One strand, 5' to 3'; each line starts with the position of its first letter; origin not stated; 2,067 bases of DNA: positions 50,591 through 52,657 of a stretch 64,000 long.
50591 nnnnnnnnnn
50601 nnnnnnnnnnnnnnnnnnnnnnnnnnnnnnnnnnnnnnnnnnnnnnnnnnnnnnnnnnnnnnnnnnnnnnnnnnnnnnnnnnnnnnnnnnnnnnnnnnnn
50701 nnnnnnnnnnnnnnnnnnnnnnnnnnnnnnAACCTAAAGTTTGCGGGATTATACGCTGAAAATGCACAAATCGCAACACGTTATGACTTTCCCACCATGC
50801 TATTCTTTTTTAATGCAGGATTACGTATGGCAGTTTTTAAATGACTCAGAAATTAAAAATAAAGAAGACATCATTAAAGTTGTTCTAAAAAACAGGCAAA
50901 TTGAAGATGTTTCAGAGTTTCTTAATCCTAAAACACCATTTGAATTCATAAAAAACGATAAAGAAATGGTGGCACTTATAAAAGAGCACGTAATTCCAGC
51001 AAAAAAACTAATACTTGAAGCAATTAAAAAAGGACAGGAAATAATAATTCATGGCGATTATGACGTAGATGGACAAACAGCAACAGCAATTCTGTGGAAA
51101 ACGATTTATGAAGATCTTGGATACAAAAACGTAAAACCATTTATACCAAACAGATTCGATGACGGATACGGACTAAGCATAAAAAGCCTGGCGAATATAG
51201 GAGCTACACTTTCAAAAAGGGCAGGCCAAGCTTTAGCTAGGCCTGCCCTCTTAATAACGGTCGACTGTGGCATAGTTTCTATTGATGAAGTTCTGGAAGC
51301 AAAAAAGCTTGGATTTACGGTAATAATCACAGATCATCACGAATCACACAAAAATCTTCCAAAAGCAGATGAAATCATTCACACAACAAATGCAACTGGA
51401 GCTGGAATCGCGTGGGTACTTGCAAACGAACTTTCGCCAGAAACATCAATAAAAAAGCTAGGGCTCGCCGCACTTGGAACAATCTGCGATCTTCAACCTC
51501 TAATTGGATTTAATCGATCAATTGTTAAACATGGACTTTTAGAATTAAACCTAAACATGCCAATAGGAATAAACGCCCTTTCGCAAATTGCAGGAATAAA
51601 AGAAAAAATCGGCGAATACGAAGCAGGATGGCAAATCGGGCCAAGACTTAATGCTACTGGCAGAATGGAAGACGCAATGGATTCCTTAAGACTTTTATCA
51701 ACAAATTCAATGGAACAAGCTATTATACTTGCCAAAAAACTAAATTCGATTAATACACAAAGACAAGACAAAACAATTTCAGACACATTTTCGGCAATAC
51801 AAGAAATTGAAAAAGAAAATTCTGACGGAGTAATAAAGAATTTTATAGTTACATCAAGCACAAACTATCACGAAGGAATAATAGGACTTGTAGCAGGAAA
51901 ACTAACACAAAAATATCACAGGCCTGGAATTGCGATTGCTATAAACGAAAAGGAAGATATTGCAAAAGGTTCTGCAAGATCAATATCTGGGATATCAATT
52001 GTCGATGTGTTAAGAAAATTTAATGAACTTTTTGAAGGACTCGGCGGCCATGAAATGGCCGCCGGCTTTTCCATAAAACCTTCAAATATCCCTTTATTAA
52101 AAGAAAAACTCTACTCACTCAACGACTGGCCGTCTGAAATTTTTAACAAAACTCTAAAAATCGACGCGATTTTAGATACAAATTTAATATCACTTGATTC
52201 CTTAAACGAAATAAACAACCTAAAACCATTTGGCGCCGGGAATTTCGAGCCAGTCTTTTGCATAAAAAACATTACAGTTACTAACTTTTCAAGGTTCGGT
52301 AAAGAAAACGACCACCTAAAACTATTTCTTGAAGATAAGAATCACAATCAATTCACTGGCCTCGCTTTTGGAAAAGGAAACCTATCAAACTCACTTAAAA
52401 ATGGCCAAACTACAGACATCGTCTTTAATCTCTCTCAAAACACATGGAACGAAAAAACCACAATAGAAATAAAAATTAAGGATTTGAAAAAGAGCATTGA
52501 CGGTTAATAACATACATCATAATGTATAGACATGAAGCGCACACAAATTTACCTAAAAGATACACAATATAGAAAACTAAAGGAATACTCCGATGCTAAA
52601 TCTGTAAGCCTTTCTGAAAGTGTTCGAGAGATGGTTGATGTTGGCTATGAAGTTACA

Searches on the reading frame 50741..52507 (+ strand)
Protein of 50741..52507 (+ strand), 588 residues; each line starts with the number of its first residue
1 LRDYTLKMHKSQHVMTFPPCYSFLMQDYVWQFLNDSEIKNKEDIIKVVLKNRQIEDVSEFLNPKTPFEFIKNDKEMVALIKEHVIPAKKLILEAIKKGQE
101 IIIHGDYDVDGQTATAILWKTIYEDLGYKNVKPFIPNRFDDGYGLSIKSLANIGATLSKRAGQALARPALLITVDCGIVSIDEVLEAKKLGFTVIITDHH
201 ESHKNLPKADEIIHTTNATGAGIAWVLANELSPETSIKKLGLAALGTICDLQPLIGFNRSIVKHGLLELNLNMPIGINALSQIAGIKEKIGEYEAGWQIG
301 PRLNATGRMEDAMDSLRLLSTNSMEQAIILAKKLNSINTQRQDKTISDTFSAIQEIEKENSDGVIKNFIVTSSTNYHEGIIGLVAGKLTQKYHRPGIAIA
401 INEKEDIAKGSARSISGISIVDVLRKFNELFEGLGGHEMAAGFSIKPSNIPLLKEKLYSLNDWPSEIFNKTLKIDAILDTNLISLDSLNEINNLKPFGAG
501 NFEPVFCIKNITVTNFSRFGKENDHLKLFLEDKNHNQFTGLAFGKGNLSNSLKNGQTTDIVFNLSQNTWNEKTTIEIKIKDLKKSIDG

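Call 16: search_protein_families(library=pfam, proteins=[window:50741-52507:+], max_evalue=0.001)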
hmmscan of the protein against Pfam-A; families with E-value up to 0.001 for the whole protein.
window:50741-52507:+ (588 aa): 4 families
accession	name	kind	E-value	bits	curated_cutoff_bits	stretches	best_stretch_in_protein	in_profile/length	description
PF17768.7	RecJ_OB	-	9.3e-29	100.1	27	1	474-581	1-107/107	RecJ OB domain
PF01368.27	DHH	-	3.1e-19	69.9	28.1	1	101-244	2-122/125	DHH family, N-terminal domain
PF02272.25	DHHA1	-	1.1e-16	61.5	25.9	1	367-457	3-96/102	DHHA1 domain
PF01751.28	Toprim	-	0.00074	20.1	23.1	0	81-123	29-81/96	Toprim domain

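Call 17: find_related_loci(query=window:50741-52507:+, collection=genome_contigs, flank=10000)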
Query window:50741-52507:+ (588 aa) in genome_contigs; peptide patterns used: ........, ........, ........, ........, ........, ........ (x = any residue, [..] = any of these).
117 stretches matched a pattern; 1 encode a relative of the query (tblastn E <= 1e-3); 1 distinct loci.
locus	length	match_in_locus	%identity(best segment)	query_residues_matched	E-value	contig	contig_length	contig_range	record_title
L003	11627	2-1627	82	36-583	0e+0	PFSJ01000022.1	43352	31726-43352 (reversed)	MAG: candidate division WWE3 bacterium CG_4_9_14_0_2_um_filter_35_11 CG_4_9_14_0.2_um_filter_scaffold_229_c, whole genom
